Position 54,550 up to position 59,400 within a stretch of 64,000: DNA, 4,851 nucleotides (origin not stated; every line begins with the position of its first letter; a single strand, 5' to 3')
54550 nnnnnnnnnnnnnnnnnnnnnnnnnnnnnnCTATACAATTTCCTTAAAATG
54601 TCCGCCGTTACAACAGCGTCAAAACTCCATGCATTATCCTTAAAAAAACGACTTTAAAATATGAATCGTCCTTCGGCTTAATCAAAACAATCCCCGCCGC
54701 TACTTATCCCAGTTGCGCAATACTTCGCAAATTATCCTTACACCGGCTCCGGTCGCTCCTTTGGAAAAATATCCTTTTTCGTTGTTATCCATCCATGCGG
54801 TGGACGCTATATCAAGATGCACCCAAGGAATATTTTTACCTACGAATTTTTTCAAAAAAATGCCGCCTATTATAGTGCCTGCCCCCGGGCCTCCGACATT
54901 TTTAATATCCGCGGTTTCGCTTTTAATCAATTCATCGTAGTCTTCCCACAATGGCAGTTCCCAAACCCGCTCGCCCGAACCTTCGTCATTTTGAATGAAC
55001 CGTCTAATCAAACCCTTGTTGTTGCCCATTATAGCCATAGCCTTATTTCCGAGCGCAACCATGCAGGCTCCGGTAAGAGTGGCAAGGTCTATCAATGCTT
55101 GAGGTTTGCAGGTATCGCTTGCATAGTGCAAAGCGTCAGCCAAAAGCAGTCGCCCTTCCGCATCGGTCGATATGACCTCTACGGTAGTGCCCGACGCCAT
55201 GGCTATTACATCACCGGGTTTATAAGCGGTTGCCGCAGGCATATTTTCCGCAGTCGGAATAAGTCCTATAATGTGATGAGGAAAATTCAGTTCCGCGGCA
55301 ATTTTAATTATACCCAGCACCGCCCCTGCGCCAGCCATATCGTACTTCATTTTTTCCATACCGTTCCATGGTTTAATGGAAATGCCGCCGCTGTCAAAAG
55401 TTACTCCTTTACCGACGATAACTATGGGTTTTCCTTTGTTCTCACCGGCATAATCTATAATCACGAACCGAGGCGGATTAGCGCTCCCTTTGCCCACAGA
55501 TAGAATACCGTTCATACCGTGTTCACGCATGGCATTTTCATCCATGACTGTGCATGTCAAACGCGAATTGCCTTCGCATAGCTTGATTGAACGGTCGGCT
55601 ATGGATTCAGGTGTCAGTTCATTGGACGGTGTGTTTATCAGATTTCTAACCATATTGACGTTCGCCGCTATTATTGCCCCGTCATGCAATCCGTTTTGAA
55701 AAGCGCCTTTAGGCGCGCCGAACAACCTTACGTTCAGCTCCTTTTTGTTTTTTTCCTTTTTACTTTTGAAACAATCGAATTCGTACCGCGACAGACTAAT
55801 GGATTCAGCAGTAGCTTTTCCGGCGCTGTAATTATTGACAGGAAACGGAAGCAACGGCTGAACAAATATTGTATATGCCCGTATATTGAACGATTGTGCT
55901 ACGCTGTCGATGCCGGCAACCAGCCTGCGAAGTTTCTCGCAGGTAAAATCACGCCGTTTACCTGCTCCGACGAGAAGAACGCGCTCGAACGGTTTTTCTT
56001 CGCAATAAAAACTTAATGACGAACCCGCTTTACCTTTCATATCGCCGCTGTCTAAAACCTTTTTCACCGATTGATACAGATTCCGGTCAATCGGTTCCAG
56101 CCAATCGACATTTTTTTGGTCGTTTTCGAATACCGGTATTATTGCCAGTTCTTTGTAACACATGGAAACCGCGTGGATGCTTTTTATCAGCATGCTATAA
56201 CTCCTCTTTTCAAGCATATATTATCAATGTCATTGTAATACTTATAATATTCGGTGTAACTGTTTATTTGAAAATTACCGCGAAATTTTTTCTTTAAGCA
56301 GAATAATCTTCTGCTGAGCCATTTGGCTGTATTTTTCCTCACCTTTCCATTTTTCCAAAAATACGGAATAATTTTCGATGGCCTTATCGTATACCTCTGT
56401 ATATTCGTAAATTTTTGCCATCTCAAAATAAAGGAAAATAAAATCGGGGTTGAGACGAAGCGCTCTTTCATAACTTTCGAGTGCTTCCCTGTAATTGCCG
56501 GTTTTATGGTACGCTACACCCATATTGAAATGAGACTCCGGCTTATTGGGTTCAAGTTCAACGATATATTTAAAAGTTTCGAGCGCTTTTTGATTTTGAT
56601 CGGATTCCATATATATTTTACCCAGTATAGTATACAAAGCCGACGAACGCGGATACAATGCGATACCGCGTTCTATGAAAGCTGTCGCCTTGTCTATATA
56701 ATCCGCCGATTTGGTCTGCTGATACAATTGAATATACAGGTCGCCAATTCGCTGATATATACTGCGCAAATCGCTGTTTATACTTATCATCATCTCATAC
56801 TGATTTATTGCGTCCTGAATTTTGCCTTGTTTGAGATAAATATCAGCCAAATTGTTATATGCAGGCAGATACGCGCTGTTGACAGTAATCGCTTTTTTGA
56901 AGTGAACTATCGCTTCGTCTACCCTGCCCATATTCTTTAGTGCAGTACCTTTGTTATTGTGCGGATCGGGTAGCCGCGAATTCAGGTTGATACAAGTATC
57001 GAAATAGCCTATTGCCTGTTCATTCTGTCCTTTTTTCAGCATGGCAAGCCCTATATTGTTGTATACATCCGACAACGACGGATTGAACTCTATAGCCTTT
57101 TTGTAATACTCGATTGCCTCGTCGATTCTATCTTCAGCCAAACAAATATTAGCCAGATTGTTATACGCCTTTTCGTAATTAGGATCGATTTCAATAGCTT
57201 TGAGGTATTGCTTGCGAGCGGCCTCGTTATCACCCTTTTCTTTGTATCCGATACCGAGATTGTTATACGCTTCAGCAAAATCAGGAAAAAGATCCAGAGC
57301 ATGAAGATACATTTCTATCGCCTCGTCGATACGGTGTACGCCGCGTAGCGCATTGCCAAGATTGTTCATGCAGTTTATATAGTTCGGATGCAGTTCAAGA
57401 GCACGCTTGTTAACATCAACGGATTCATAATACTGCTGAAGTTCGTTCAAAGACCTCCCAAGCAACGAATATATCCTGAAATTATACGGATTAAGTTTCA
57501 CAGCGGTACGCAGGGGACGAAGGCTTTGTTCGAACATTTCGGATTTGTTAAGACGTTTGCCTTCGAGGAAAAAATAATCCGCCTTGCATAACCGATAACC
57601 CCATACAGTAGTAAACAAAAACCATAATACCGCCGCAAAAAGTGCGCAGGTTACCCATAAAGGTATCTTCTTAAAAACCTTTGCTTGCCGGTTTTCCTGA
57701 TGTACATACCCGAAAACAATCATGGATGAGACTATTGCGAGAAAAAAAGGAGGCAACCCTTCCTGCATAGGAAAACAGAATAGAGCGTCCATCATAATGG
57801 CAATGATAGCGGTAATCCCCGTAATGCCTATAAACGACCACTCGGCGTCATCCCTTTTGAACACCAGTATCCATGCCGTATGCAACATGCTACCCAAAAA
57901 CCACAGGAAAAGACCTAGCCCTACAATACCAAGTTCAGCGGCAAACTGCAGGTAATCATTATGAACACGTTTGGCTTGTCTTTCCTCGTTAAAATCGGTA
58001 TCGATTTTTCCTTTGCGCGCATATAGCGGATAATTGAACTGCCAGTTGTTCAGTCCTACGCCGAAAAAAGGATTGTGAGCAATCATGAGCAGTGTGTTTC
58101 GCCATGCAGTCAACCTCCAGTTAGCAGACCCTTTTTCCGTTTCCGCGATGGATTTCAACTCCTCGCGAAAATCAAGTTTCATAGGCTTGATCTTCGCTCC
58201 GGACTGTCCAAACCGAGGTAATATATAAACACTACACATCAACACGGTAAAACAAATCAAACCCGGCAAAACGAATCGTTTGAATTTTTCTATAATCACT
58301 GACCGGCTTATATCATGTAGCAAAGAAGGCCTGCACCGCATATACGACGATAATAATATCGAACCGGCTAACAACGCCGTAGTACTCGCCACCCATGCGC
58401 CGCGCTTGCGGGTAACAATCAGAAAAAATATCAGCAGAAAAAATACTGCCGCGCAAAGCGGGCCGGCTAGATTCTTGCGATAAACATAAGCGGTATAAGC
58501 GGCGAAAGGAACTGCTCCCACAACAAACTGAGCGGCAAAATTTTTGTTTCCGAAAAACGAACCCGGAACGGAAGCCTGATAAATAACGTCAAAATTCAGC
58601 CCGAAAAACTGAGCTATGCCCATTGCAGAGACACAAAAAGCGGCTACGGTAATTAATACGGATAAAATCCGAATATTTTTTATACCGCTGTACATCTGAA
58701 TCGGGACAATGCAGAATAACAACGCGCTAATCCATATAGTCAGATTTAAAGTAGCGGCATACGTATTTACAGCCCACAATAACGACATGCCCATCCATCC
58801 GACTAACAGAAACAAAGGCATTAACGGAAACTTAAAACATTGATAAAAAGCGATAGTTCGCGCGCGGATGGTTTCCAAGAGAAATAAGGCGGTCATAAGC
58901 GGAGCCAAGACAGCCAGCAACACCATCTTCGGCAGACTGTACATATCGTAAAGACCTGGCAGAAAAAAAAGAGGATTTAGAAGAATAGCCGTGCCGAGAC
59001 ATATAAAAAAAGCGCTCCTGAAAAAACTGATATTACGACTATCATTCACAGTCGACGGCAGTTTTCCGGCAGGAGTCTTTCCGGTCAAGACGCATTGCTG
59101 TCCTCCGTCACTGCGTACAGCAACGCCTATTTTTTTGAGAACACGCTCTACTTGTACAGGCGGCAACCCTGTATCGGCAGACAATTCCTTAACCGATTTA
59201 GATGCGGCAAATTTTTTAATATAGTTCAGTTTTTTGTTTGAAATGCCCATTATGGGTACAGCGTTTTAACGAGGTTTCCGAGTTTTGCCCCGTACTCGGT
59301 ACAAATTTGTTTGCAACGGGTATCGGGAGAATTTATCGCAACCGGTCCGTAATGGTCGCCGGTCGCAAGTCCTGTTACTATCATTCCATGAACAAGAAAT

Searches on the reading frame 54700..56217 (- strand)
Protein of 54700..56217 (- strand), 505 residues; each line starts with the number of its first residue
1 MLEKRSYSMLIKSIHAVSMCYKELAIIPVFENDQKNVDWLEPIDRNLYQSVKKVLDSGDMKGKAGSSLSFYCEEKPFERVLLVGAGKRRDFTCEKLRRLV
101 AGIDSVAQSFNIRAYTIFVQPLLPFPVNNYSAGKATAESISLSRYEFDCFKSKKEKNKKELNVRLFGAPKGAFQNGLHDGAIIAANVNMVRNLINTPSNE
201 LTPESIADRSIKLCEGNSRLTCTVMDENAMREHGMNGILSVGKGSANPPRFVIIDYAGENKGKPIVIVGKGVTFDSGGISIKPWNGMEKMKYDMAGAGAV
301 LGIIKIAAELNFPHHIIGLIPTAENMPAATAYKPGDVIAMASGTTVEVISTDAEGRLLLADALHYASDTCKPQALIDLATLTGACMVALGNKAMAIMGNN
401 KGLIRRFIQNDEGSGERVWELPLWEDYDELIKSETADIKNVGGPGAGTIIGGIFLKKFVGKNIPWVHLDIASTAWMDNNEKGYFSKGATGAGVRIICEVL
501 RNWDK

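Call 11: search_protein_families(library=pfam, proteins=[window:54700-56217:-], max_evalue=0.001)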
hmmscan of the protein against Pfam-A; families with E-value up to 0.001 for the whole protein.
window:54700-56217:- (505 aa): 2 families
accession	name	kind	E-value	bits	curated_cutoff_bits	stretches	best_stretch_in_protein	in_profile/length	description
PF00883.26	Peptidase_M17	-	6.5e-120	400.5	25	1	188-496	1-309/310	Cytosol aminopeptidase family, catalytic domain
PF02789.23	Peptidase_M17_N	-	5.6e-18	65.5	23.4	1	26-154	1-129/129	Cytosol aminopeptidase family, N-terminal domain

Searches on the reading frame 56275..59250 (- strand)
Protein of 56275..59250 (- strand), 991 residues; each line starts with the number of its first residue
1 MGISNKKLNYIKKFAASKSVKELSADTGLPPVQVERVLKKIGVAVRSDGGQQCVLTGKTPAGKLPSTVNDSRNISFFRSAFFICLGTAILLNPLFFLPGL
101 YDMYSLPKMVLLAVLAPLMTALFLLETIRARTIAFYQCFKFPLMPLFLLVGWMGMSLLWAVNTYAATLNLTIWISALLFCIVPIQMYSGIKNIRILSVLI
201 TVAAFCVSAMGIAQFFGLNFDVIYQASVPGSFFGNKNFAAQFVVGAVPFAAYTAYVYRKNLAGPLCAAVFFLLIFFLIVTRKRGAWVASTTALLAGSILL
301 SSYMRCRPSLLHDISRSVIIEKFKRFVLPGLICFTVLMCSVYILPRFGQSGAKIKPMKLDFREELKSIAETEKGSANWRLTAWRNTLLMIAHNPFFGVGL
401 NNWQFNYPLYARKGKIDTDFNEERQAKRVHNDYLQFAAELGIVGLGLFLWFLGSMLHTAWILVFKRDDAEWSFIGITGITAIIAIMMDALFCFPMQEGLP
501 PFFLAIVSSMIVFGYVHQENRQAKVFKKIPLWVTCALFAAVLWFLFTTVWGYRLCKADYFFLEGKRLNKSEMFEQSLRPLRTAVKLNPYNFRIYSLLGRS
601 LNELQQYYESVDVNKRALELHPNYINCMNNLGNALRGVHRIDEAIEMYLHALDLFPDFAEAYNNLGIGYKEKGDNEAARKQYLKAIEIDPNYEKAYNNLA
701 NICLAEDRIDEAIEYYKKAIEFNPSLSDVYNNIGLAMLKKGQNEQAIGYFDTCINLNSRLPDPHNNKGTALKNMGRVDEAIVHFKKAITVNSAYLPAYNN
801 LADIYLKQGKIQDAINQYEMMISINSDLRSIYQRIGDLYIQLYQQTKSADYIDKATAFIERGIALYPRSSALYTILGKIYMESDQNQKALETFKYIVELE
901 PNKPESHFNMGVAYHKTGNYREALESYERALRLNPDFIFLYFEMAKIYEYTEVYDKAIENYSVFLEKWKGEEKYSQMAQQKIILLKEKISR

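Call 11: search_protein_families(library=pfam, proteins=[window:56275-59250:-], max_evalue=0.001)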
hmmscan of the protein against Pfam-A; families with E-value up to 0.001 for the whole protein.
window:56275-59250:- (991 aa): 33 families (the best 25 are shown)
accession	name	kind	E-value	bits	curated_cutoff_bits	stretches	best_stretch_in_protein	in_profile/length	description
PF00515.34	TPR_1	-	3.1e-64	210.8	27.8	6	905-937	2-34/34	Tetratricopeptide repeat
PF13414.12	TPR_11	-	6.1e-60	199.1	26.8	6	701-741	2-42/42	TPR repeat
PF07719.23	TPR_2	-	4.8e-56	182.7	27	3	904-936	1-33/34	Tetratricopeptide repeat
PF13431.12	TPR_17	-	4.5e-54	176.7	24.4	5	682-714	2-34/34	Tetratricopeptide repeat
PF13181.12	TPR_8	-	9.1e-49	159.9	25.7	3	905-936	2-33/34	Tetratricopeptide repeat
PF13424.12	TPR_12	-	1.1e-40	138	30.1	6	658-722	2-74/77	Tetratricopeptide repeat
PF13432.12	TPR_16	-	1.4e-31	109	32.7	3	630-692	2-64/65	Tetratricopeptide repeat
PF13428.12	TPR_14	-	2.8e-28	95.9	23.5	1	907-947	4-44/44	Tetratricopeptide repeat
PF14559.12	TPR_19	-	3.2e-28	98.3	25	3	671-725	3-57/68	Tetratricopeptide repeat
PF13176.12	TPR_7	-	3.8e-27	92.5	27.9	1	907-936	2-31/36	Tetratricopeptide repeat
PF13374.12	TPR_10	-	2.8e-25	88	27.5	0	626-654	3-31/42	Tetratricopeptide repeat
PF04932.20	Wzy_C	-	1.7e-22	80.2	31.7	1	268-449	1-149/149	O-Antigen ligase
PF13371.12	TPR_9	-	2.8e-16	59.7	35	1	877-936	2-61/73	Tetratricopeptide repeat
PF23914.1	TPR_CcmH_CycH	-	1.2e-14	54.9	42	0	565-682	25-144/158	Cytochrome c-type biogenesis protein H TPR domain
PF13174.12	TPR_6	-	1.6e-14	53.9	26.3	0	906-936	2-32/33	Tetratricopeptide repeat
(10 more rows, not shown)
